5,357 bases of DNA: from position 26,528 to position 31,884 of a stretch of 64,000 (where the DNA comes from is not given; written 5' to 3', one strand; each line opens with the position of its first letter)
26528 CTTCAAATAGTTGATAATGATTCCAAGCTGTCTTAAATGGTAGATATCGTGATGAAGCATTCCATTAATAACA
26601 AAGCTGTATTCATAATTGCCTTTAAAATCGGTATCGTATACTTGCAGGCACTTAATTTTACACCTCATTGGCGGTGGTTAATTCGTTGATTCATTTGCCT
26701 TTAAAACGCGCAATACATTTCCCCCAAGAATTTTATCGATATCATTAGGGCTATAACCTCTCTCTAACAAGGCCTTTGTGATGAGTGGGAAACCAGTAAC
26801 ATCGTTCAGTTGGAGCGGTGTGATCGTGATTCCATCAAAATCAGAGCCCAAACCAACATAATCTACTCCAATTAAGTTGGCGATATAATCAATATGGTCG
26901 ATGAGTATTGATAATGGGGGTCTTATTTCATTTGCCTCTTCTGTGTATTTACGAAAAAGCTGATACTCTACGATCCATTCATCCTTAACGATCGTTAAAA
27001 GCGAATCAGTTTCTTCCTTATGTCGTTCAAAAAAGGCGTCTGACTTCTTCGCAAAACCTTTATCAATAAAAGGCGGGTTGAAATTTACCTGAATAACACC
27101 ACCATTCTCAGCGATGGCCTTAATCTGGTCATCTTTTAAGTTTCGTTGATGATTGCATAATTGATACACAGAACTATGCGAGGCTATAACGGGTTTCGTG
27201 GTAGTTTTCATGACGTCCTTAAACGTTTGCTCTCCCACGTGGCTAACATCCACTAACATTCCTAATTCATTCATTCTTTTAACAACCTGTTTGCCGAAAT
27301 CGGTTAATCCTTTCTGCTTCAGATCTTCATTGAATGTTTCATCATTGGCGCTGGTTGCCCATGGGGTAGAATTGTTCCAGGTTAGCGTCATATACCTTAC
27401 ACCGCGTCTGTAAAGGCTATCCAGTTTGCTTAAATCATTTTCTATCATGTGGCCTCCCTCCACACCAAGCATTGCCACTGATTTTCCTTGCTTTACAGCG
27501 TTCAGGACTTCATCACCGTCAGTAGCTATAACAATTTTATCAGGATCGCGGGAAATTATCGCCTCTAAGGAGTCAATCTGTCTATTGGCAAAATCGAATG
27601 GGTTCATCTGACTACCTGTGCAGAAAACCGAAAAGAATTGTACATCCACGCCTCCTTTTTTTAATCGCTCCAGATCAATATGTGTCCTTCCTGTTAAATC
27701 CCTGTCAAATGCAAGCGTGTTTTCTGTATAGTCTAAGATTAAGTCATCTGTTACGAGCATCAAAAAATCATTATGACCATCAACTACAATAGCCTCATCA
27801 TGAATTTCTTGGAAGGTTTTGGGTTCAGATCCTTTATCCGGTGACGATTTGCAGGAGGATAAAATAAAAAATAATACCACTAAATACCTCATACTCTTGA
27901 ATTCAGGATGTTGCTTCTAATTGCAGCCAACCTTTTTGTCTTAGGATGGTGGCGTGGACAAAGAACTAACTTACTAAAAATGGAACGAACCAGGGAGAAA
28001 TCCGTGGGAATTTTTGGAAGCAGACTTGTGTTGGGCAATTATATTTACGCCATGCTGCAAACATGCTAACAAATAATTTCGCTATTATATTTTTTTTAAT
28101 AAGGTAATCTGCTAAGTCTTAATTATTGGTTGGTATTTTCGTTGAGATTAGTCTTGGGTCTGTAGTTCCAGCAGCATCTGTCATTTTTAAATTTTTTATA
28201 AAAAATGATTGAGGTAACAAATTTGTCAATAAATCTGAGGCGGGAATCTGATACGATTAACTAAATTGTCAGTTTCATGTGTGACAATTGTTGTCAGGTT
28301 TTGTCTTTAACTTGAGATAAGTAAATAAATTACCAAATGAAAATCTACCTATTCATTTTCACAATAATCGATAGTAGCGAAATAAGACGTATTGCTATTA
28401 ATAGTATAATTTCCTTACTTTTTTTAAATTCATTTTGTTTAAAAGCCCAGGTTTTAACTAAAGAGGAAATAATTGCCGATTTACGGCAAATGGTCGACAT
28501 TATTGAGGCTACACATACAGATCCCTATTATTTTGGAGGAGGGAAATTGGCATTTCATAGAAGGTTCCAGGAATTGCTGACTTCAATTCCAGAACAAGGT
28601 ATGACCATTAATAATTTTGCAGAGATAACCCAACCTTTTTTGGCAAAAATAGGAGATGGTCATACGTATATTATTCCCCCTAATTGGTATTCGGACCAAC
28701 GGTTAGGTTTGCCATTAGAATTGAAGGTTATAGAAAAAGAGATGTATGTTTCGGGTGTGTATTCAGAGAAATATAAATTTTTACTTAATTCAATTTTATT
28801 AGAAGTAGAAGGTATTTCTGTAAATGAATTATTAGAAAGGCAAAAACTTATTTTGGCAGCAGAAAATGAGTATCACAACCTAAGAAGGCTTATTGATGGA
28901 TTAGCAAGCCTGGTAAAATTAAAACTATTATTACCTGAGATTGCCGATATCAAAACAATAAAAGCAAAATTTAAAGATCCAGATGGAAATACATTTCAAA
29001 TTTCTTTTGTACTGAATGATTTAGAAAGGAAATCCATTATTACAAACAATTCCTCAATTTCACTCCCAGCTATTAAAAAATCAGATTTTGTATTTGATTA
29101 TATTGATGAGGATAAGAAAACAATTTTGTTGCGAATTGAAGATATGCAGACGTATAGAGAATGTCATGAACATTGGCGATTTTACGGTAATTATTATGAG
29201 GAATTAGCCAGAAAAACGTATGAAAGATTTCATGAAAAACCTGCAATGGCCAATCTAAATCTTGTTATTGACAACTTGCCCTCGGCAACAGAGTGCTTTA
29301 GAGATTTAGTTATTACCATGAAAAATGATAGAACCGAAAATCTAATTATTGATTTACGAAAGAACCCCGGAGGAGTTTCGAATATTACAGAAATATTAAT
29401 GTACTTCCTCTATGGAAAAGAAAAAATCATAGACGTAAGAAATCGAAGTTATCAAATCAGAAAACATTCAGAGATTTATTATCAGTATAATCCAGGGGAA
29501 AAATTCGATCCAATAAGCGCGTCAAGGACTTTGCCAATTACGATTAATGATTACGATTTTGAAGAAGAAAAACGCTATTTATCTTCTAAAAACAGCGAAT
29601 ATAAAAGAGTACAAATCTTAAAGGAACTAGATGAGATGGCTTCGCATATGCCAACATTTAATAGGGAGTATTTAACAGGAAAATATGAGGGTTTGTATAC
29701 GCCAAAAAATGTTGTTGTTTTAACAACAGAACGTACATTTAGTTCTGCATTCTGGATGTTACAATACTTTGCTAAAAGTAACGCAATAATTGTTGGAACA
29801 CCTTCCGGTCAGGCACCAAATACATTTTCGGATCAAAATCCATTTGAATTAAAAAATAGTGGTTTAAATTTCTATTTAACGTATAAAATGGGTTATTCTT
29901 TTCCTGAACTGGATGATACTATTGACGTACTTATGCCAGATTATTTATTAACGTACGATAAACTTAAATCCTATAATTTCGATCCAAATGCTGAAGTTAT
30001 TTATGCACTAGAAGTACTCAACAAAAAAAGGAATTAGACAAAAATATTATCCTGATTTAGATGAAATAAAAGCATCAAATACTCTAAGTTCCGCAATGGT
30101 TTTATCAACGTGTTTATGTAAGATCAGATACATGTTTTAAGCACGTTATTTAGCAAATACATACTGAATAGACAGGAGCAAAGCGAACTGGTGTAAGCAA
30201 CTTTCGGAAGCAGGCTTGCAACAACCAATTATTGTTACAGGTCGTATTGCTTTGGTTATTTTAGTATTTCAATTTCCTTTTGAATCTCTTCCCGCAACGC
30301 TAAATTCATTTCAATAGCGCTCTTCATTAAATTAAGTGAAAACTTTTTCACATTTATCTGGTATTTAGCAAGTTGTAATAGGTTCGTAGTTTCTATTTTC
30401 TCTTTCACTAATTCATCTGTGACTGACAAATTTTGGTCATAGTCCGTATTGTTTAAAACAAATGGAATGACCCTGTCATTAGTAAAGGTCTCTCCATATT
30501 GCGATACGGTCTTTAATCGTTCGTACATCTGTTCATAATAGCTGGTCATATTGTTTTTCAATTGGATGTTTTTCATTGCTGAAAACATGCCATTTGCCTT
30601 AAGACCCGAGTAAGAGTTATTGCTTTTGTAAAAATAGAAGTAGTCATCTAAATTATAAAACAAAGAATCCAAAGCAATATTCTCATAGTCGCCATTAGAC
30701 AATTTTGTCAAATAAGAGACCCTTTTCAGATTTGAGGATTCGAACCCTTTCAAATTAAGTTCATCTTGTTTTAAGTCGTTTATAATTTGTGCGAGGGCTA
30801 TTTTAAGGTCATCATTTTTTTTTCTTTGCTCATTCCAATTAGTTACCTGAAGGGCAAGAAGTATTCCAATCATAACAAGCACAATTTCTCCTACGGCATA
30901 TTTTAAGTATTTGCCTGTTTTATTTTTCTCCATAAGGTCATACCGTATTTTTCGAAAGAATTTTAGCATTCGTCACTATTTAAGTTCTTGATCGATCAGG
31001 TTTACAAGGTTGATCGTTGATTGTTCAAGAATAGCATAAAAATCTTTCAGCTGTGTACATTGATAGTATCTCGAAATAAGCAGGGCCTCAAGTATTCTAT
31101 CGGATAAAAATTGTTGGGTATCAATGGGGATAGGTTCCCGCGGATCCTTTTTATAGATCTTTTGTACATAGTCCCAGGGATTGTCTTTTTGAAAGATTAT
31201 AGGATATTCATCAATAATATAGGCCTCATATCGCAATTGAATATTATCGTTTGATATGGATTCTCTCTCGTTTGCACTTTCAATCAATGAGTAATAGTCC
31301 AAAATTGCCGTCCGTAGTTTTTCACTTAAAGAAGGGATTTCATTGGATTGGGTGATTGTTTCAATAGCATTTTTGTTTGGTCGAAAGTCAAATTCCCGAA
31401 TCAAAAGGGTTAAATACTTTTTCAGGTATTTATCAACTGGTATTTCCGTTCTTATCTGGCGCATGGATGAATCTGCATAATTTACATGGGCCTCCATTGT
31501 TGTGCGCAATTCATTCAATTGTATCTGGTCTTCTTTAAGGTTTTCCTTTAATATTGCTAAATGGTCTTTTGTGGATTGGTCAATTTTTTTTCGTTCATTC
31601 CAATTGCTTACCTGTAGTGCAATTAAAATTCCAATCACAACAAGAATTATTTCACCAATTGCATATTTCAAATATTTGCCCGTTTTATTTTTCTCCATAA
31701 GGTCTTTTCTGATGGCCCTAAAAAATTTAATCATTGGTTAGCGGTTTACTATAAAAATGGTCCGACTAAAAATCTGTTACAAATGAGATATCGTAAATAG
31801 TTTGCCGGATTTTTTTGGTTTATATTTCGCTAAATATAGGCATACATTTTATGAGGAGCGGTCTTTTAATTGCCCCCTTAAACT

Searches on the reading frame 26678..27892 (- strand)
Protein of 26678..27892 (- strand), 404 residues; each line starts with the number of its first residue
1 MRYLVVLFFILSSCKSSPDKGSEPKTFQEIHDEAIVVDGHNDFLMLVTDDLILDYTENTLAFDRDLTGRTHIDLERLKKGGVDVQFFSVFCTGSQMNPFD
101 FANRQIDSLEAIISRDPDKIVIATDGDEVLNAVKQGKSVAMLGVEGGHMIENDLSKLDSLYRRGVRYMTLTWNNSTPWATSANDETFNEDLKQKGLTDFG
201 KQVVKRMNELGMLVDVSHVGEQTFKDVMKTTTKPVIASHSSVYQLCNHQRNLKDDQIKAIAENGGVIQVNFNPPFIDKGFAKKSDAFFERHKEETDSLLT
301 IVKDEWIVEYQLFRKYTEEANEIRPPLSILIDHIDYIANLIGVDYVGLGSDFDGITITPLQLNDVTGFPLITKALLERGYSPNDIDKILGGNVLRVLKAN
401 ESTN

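Call 32: search_protein_families(library=pfam, proteins=[window:26678-27892:-], max_evalue=0.001)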
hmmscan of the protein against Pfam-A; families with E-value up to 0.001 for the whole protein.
window:26678-27892:- (404 aa): 1 family
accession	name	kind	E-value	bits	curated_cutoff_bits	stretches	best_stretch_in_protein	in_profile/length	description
PF01244.27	Peptidase_M19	-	1.9e-109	366.1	26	1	30-398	2-318/319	Membrane dipeptidase (Peptidase family M19)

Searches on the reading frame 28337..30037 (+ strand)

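Call 32: search_protein_families(library=pfam, proteins=[window:28337-30037:+], max_evalue=0.001)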
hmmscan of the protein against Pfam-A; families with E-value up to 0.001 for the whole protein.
window:28337-30037:+ (566 aa): 1 family
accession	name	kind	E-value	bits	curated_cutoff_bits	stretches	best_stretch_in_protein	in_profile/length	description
PF03572.23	Peptidase_S41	-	2.7e-11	43.8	24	1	317-517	14-144/165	Peptidase family S41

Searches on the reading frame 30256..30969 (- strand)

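Call 32: search_protein_families(library=pfam, proteins=[window:30256-30969:-], max_evalue=0.001)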
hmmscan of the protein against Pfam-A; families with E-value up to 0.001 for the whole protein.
window:30256-30969:- (237 aa): 1 family
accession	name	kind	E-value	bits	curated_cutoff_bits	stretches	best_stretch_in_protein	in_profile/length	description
PF19578.4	DUF6090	-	7.4e-10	39.4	23.5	1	28-153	1-131/182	Family of unknown function (DUF6090)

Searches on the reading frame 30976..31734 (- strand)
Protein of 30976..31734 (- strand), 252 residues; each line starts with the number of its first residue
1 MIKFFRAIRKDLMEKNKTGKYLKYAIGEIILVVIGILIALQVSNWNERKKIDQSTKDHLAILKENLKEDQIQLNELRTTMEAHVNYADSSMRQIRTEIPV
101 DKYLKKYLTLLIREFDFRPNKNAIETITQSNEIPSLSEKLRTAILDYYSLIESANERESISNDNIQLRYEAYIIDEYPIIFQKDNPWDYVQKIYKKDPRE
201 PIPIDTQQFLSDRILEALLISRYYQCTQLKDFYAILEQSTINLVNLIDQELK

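Call 32: search_protein_families(library=pfam, proteins=[window:30976-31734:-], max_evalue=0.001)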
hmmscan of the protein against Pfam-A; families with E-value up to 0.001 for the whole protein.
window:30976-31734:- (252 aa): 1 family
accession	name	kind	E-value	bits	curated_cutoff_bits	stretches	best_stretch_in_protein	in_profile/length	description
PF19578.4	DUF6090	-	5.8e-10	39.7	23.5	1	28-148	1-123/182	Family of unknown function (DUF6090)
